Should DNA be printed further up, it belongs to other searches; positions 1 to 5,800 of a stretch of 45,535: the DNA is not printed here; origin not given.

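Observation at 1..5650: Giant (>1880 aa) tape-measure-like protein with five 84-aa tandem TM repeats, a poly-Gly tract and C-terminal ~90-aa repeats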

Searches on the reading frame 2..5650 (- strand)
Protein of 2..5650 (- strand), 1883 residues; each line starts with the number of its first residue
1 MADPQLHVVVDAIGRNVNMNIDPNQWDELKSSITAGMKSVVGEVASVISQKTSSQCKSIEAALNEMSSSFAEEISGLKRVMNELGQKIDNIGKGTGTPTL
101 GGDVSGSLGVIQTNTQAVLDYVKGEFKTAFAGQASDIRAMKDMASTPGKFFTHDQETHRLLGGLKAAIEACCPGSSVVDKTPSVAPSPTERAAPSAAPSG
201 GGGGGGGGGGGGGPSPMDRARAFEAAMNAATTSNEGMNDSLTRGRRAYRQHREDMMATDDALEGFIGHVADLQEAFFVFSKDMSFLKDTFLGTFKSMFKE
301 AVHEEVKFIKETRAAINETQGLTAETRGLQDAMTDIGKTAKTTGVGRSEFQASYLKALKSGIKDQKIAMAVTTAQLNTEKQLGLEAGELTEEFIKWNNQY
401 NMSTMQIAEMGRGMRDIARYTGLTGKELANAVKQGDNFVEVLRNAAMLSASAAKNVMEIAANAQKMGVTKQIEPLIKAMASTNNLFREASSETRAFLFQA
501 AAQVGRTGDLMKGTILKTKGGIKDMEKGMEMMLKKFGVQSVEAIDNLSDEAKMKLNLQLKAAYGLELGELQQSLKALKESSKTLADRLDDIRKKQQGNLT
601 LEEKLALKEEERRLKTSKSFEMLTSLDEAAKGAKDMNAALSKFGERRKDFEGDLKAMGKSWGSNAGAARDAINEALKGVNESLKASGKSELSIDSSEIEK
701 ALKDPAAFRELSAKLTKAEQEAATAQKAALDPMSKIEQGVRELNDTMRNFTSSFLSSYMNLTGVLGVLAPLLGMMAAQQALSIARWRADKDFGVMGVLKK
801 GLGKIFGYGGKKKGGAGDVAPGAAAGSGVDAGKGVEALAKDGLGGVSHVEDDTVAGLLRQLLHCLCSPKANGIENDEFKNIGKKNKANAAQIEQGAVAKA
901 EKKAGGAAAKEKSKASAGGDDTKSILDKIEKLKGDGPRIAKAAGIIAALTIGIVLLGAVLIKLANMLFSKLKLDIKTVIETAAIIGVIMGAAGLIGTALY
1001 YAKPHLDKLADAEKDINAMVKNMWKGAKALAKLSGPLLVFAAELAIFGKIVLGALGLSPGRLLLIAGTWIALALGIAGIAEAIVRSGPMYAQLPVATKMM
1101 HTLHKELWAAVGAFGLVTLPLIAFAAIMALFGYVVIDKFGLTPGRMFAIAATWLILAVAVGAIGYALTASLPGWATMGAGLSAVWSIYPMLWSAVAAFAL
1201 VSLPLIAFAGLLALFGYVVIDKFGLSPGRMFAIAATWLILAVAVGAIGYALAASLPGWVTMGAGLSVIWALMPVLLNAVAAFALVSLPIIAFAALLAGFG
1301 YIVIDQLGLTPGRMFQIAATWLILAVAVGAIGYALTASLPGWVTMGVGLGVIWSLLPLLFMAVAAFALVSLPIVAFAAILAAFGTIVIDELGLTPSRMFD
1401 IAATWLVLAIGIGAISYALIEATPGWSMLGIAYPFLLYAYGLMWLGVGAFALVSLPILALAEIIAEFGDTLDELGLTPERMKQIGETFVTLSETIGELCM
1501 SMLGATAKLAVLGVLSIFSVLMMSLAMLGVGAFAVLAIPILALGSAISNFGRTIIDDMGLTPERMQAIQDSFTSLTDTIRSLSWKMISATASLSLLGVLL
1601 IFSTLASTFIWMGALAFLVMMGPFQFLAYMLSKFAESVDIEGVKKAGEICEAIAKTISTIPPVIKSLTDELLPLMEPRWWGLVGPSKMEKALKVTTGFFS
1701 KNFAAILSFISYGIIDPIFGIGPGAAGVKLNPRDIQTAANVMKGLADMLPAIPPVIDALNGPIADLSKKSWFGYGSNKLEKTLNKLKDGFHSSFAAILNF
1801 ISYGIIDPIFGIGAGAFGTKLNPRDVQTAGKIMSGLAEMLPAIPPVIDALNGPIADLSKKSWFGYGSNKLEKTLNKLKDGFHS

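Call 7: search_protein_families(library=pfam, proteins=[window:2-5650:-], max_evalue=1)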
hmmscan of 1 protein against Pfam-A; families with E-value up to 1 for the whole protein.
window:2-5650:- (1883 aa): 2 families
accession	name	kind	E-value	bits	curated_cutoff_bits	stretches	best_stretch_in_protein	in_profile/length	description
PF04513.17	Baculo_PEP_C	-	0.0001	22.8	38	1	24-92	34-105/140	Baculovirus polyhedron envelope protein, PEP, C terminus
PF04221.18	RelB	-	0.0041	17.4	22.4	0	1386-1404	18-36/82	RelB antitoxin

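Call 8: search_protein_families(library=phrogs, proteins=[window:2-5650:-], max_evalue=0.1)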
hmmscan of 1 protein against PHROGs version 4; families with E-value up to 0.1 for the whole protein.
window:2-5650:- (1883 aa): 0 families

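Call 11: search_dna_similar(query=window:2-5650:-, collection=phages, mode=protein, max_rows=25)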
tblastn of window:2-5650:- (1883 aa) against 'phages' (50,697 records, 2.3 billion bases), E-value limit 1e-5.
Records with a match: 1; places in all: 1; records where one place covers at least 80% of the query: 0.
Best place of each record, by identity: <60% 1.
By first word of the organism name: uncultured 1.
By host as written in the record: - 1.
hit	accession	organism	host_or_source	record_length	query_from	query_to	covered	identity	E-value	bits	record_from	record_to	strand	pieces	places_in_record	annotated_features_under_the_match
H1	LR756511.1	uncultured phage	metagenomic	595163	343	505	9%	34.1%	4e-13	82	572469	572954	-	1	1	record has no annotation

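Call 14: find_homologous_proteins(query=window:2-5650:-, max_evalue=0.001)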
Query window:2-5650:- (1883 aa): 54 proteins with E <= 0.001 among 8000 candidates.
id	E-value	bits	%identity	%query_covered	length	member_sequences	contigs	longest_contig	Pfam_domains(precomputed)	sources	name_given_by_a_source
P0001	0.0e+0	1644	50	87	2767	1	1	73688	-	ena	-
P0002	0.0e+0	1586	44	100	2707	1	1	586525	-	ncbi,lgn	-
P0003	2.5e-204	700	46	40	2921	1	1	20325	-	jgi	jgi:hypothetical protein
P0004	1.9e-193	664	53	30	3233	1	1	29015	-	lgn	-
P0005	8.0e-190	652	43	36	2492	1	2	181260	-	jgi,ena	-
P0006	3.3e-172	593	42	42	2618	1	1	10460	-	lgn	-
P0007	5.9e-168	579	37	41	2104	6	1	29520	-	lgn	-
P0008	1.1e-167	578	37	41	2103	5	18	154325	-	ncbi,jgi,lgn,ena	jgi:hypothetical protein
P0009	7.0e-167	576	31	84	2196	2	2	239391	-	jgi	-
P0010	1.8e-159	551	53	25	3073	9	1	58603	-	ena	-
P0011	4.0e-158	547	46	25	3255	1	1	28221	-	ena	-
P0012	3.1e-153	531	49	27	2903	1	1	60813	-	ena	-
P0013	4.4e-153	530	49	27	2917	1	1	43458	-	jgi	jgi:hypothetical protein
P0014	9.2e-153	529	49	27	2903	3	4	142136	-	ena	-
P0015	1.3e-152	528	49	27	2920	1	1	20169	-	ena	-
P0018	1.1e-148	515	50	26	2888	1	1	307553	-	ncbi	-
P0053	4.5e-33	132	29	26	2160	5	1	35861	PF28501.1,PF28147.1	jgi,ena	-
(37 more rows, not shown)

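Call 17: search_protein_families(library=pfam, proteins=[P0053, P0001, P0002, P0009], max_evalue=0.01)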
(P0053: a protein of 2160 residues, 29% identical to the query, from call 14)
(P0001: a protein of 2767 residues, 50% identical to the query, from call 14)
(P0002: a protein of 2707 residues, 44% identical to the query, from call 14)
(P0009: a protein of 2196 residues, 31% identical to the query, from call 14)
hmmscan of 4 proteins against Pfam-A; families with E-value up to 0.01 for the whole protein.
P0053 (2160 aa): 0 families

P0001 (2767 aa): 0 families

P0002 (2707 aa): 0 families

P0009 (2196 aa): 0 families

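Call 19: find_encoding_contigs(protein=P0002, flank=10000, max_places=3)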
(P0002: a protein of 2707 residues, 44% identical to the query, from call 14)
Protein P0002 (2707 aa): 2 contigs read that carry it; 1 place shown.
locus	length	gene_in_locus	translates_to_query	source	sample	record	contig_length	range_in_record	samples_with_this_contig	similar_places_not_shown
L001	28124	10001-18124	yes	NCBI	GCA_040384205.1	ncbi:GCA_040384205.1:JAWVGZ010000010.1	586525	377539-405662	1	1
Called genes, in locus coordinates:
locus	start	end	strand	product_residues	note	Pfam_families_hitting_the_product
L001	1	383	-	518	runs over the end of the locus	PF01743:PolyA_pol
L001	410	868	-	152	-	-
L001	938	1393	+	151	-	-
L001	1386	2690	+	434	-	-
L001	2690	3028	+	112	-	-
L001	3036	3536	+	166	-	-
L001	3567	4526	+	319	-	-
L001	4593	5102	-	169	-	-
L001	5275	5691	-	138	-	-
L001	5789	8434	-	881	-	PF17795:Vault_3 (faint), PF11978:MVP_shoulder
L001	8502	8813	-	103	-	-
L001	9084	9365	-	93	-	-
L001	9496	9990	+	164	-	-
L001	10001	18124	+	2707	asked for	-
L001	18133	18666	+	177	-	-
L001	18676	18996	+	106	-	-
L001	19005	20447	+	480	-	-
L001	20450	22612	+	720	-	PF04717:Phage_base_V (weak)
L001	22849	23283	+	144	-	PF04965:GPW_gp25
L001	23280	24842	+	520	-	-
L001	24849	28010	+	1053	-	-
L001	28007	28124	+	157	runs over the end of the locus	-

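Call 24: search_solved_structures(query=window:2-5650:-, max_evalue=10)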
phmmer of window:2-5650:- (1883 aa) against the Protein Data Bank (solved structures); distinct sequences matched with E-value up to 10: 91 (the best 60 are shown).
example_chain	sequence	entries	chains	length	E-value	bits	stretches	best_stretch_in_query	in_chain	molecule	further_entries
8ep2_A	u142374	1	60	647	0.011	16.5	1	187-220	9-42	Capsid protein VP1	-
21ks_B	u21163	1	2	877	0.017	15.8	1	175-219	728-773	Low-density lipoprotein receptor-related protein 6,Serine/threonine-protein kinase mTOR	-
5oym_H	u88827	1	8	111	0.022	15.5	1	198-221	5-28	PC4 and SFRS1-interacting protein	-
5o32_C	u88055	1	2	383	0.026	15.2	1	177-220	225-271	Complement factor H,Complement factor H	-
5o35_C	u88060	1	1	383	0.03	15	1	178-220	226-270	Complement factor H,Complement factor H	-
5efr_A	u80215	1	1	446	0.031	14.9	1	141-215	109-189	BamA-BamD fusion Protein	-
3b6v_A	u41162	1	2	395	0.15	12.6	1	192-221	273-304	Kinesin-like protein KIF3C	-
5foe_A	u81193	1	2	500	0.16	12.6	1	169-216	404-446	GDP-fucose protein O-fucosyltransferase 2,Thrombospondin-1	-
5vo5_A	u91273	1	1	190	0.17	12.5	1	197-224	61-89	Coiled-coil and C2 domain-containing protein 1-like,GH13992p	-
8tio_R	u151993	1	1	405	0.24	12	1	200-250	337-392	Atypical chemokine receptor 3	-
3tf7_C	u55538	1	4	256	0.34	11.5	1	195-240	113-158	42F3 Mut7 scFv (42F3 alpha chain, linker, 42F3 beta chain)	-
6dzt_M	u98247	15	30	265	0.35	11.5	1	197-228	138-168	scFv | Single-chain variable fragment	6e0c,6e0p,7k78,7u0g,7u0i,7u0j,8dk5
9tay_Z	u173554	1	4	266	0.35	11.4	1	197-228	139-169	scFv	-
5jym_B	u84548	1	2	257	0.45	11.1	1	196-231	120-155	Antibody scFv TSP11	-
6vfq_A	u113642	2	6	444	0.52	10.9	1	189-223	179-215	Protocadherin-10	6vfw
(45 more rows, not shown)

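Call 25: search_solved_structures(query=P0002, max_evalue=10)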
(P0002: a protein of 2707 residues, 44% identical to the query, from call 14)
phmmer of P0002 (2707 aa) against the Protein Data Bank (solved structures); distinct sequences matched with E-value up to 10: 1.
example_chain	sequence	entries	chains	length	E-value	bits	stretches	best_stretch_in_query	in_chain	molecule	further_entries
4liy_A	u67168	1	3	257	0.71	10.1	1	51-100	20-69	Fiber protein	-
